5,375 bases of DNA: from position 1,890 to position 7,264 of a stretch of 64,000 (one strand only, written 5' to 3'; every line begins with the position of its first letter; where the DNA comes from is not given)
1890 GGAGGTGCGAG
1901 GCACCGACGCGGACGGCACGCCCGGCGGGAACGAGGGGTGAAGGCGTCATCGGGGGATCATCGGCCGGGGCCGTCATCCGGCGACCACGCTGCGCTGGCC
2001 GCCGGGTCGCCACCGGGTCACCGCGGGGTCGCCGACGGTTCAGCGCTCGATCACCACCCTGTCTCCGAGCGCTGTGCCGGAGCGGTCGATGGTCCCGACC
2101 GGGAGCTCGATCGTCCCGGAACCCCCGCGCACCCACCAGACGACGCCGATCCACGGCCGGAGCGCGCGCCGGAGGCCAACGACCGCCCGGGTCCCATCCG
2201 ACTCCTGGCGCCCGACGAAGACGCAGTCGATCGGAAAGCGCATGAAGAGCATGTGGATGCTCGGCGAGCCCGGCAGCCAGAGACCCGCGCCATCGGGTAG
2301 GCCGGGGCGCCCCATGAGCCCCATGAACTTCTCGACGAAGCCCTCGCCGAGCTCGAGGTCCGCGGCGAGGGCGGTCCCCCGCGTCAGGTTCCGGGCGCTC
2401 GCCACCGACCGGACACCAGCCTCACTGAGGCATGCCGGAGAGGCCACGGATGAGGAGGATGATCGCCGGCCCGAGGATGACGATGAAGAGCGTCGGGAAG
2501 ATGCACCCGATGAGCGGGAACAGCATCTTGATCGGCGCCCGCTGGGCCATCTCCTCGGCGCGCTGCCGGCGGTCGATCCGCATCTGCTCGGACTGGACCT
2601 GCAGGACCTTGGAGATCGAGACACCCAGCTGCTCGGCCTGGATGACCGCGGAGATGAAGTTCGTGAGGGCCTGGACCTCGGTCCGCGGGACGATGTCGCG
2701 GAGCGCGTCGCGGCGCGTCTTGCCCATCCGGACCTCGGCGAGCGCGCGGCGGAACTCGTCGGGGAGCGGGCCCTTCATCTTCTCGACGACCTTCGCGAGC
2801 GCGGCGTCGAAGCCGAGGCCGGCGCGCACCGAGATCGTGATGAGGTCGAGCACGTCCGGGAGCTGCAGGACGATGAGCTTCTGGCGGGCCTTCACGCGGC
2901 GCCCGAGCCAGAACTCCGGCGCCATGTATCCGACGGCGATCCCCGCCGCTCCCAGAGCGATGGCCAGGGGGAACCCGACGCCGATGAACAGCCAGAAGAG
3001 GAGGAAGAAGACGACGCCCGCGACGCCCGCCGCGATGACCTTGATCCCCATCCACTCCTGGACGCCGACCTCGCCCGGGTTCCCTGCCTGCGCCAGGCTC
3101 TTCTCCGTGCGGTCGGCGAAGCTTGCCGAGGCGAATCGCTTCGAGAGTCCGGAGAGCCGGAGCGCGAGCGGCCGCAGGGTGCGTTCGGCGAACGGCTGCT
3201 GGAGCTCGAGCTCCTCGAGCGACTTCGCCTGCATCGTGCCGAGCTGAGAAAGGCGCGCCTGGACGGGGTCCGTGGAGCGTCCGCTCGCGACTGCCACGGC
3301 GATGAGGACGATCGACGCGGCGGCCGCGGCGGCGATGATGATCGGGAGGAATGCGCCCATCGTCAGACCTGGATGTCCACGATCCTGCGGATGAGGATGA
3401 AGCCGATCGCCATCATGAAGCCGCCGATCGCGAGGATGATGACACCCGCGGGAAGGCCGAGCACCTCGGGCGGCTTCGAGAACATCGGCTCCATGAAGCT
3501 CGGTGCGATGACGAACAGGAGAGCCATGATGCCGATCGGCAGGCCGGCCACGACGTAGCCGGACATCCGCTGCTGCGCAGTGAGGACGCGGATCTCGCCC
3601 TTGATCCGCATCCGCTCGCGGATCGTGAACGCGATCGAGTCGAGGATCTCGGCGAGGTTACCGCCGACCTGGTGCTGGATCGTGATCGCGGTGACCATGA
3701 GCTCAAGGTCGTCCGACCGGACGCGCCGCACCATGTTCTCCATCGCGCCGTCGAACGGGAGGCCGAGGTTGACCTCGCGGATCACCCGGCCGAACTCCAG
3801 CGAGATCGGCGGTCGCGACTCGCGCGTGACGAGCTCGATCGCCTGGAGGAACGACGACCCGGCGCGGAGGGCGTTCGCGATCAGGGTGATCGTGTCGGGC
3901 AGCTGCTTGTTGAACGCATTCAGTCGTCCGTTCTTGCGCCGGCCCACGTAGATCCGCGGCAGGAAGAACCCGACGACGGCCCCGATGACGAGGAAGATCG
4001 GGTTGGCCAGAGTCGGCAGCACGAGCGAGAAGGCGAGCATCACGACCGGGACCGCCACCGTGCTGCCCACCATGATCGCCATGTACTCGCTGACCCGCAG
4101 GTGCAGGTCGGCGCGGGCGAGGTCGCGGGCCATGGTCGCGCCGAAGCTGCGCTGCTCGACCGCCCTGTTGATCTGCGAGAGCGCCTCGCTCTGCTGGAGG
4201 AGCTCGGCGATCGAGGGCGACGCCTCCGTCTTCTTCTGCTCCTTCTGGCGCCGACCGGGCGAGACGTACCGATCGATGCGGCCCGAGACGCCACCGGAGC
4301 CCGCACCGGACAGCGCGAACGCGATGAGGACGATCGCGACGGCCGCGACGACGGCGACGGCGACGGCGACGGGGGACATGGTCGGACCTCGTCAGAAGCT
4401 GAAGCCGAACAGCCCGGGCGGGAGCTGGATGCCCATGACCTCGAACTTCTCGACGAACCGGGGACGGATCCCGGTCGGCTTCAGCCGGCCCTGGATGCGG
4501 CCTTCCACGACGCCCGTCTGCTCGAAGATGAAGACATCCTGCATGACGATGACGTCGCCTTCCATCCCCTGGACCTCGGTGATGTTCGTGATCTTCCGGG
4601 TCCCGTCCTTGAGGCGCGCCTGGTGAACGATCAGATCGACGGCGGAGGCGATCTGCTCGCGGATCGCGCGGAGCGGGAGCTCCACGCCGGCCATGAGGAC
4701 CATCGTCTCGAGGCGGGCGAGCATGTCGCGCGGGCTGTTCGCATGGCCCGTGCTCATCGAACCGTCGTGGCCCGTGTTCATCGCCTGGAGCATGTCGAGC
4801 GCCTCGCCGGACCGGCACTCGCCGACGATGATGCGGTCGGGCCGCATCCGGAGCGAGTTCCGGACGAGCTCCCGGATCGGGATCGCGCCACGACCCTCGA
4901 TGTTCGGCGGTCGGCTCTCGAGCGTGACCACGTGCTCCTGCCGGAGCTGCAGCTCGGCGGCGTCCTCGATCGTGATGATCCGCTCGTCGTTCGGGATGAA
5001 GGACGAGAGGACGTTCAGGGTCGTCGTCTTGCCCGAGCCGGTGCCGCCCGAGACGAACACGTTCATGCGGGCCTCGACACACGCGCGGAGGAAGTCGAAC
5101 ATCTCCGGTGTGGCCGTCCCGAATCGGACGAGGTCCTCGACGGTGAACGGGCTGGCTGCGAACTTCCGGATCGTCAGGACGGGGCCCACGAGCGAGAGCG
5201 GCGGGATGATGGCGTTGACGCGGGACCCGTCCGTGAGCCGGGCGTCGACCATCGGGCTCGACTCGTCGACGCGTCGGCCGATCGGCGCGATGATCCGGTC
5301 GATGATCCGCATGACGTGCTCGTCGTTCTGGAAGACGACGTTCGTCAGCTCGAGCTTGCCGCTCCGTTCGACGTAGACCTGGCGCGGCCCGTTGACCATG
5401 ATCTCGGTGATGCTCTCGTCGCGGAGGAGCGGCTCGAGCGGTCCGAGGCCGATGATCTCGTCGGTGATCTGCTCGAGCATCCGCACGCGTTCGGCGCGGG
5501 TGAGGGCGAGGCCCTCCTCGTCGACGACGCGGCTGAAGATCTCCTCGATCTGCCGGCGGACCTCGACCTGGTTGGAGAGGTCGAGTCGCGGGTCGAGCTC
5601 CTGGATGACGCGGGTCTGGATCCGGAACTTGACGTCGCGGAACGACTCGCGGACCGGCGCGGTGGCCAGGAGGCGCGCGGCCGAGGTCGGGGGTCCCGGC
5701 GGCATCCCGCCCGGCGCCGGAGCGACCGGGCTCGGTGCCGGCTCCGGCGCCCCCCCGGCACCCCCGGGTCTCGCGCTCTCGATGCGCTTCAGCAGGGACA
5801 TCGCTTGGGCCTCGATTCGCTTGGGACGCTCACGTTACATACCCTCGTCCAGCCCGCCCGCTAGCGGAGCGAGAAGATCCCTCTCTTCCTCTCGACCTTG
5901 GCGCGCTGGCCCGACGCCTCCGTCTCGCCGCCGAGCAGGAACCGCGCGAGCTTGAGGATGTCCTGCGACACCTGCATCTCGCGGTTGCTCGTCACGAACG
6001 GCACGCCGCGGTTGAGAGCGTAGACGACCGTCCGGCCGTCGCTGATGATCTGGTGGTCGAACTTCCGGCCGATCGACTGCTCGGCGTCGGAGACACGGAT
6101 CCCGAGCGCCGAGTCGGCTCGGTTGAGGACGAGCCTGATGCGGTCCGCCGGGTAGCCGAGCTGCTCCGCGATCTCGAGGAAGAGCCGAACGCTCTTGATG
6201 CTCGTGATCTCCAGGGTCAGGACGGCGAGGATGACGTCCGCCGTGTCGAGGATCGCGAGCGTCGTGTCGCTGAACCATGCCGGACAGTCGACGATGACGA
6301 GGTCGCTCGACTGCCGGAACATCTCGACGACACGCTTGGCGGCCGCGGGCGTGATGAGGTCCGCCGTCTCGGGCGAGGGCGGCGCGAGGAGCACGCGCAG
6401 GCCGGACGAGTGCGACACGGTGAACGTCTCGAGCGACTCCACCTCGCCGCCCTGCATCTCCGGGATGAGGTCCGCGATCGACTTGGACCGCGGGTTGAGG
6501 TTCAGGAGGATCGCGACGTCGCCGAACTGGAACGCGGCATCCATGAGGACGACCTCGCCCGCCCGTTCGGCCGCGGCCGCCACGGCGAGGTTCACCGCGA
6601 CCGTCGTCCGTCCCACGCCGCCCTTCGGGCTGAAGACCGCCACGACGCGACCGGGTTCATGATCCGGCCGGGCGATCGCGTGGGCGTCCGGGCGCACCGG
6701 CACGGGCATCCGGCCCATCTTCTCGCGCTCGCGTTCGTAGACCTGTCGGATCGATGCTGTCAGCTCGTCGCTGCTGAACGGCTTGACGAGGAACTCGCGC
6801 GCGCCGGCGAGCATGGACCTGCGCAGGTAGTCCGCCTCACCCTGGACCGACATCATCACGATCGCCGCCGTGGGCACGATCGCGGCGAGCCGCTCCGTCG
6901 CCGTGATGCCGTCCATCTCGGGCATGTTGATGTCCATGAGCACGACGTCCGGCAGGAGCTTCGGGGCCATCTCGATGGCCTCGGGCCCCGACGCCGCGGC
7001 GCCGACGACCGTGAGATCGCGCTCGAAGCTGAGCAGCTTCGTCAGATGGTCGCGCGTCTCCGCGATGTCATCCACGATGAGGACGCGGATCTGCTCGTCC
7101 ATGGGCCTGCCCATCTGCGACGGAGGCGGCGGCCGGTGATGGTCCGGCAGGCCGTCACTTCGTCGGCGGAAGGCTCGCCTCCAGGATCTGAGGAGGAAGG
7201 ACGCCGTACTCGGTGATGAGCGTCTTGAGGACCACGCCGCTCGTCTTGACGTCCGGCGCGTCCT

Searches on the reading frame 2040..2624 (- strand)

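Call 60: search_protein_families(library=pfam, proteins=[window:2040-2624:-], max_evalue=0.001)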
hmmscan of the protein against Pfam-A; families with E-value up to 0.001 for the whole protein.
window:2040-2624:- (194 aa): 1 family
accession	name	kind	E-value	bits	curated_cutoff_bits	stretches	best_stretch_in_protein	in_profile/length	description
PF02643.20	DUF192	-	2.3e-11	44.1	27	1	90-191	3-95/96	Uncharacterized ACR, COG1430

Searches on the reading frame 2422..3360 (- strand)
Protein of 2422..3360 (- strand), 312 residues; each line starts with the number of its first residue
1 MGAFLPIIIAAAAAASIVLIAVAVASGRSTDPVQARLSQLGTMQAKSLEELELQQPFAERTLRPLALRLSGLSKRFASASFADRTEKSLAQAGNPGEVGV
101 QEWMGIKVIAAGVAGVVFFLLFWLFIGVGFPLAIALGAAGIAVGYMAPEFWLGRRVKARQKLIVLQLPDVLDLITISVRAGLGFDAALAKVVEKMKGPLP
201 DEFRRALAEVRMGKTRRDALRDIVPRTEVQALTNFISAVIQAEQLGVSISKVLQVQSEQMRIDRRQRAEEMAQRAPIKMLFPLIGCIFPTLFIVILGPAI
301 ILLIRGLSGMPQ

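Call 60: search_protein_families(library=pfam, proteins=[window:2422-3360:-], max_evalue=0.001)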
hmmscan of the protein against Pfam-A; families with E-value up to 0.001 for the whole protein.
window:2422-3360:- (312 aa): 1 family
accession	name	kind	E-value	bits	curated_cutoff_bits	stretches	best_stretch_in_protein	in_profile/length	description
PF00482.28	T2SSF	-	2.6e-20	73.1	25.2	1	171-296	2-124/125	Type II secretion system (T2SS), protein F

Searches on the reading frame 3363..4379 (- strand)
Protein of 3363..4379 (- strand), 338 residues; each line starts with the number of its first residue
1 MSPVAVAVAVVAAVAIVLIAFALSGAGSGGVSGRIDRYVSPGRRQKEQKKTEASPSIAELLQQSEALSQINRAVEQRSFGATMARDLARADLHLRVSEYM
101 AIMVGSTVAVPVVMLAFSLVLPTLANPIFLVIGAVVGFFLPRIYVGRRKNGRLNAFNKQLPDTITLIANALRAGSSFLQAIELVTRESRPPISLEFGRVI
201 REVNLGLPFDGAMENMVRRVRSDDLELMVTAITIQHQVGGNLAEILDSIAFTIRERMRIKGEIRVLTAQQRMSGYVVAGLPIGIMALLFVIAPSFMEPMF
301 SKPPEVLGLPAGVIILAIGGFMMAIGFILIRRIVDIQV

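Call 60: search_protein_families(library=pfam, proteins=[window:3363-4379:-], max_evalue=0.001)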
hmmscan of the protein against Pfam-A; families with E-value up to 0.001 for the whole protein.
window:3363-4379:- (338 aa): 1 family
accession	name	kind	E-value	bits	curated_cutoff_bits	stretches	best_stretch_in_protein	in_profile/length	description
PF00482.28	T2SSF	-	4.5e-19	69.1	25.2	1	164-288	2-123/125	Type II secretion system (T2SS), protein F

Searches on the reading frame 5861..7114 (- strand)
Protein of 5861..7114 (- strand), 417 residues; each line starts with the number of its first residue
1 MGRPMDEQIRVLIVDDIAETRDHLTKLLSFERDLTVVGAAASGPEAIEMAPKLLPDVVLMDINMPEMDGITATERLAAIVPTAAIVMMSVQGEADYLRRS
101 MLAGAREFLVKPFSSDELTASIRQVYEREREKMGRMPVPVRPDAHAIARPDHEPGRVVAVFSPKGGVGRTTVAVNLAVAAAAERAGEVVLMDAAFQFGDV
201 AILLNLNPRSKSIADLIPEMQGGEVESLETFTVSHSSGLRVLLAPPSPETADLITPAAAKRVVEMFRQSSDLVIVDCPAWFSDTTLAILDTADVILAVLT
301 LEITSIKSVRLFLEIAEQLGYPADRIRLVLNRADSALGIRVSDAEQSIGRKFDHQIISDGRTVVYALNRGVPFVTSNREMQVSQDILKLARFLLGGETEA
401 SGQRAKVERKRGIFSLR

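Call 3: search_protein_families(library=pfam, proteins=[window:5861-7114:-], max_evalue=1)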
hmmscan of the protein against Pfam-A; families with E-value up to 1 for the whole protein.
window:5861-7114:- (417 aa): 8 families
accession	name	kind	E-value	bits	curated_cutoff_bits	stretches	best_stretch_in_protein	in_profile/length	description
PF00072.30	Response_reg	-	5.1e-27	94.7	30.2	1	11-122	1-110/111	Response regulator receiver domain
PF13614.12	AAA_31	-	2.7e-12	47.4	27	1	156-317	2-165/177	AAA domain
PF10609.15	ParA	-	1e-09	38.6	27.1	1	156-300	4-144/246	NUBPL iron-transfer P-loop NTPase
PF01656.29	CbiA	-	2.5e-08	34.3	25.4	1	158-341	1-92/125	CobQ/CobB/MinD/ParA nucleotide binding domain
PF09140.17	MipZ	-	0.0063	16.3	20.7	0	157-183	2-28/262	ATPase MipZ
PF06564.18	CBP_BcsQ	-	0.021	14.8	21.3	0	161-191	7-36/234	Cellulose biosynthesis protein BcsQ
PF02374.21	ArsA_ATPase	-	0.023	14.3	24.3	1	160-190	5-35/305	Anion-transporting ATPase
PF00009.33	GTP_EFTU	-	0.17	11.9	26.5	1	261-361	60-159/188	Elongation factor Tu GTP binding domain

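Call 62: find_homologous_proteins(query=window:5861-7102:-, max_evalue=1e-20)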
Query window:5861-7102:- (413 aa): 7990 proteins with E <= 1e-20 among 8000 candidates; the best 120 are listed.
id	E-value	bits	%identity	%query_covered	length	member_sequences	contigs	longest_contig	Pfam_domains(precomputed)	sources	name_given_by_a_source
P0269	1.1e-231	787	91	100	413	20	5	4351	PF10609.16,PF01656.30,PF13614.13,PF00072.31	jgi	jgi:pilus assembly protein CpaE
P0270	6.5e-228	774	89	100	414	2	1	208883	PF10609.16,PF01656.30,PF13614.13,PF00072.31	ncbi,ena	-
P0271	1.6e-227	773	89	100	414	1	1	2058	PF10609.16,PF01656.30,PF13614.13,PF00072.31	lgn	-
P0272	5.5e-227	771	89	100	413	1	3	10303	PF10609.16,PF01656.30,PF13614.13,PF00072.31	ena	-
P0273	9.8e-227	770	89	100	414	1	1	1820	PF10609.16,PF01656.30,PF13614.13,PF00072.31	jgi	jgi:pilus assembly protein CpaE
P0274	3.5e-226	768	88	100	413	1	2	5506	PF10609.16,PF01656.30,PF13614.13,PF00072.31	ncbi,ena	-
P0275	2.5e-223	759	87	100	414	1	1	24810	PF10609.16,PF01656.30,PF13614.13,PF00072.31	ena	-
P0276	6.0e-223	758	87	100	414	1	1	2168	PF10609.16,PF01656.30,PF13614.13,PF00072.31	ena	-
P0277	1.2e-218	744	86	100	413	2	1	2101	PF10609.16,PF01656.30,PF13614.13,PF00072.31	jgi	jgi:pilus assembly protein CpaE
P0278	4.3e-218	742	86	100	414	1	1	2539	PF10609.16,PF01656.30,PF13614.13,PF00072.31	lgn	-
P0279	2.5e-217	739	85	100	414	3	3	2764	PF10609.16,PF01656.30,PF13614.13,PF00072.31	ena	-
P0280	3.2e-209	713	81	100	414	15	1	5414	PF10609.16,PF01656.30,PF13614.13,PF00072.31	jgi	jgi:pilus assembly protein CpaE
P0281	3.0e-208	709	81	100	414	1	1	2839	PF10609.16,PF01656.30,PF13614.13,PF00072.31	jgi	jgi:pilus assembly protein CpaE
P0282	6.7e-207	705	80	100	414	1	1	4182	PF10609.16,PF01656.30,PF13614.13,PF00072.31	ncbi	-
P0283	2.3e-206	703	80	100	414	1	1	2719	PF01656.30,PF13614.13,PF00072.31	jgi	jgi:pilus assembly protein CpaE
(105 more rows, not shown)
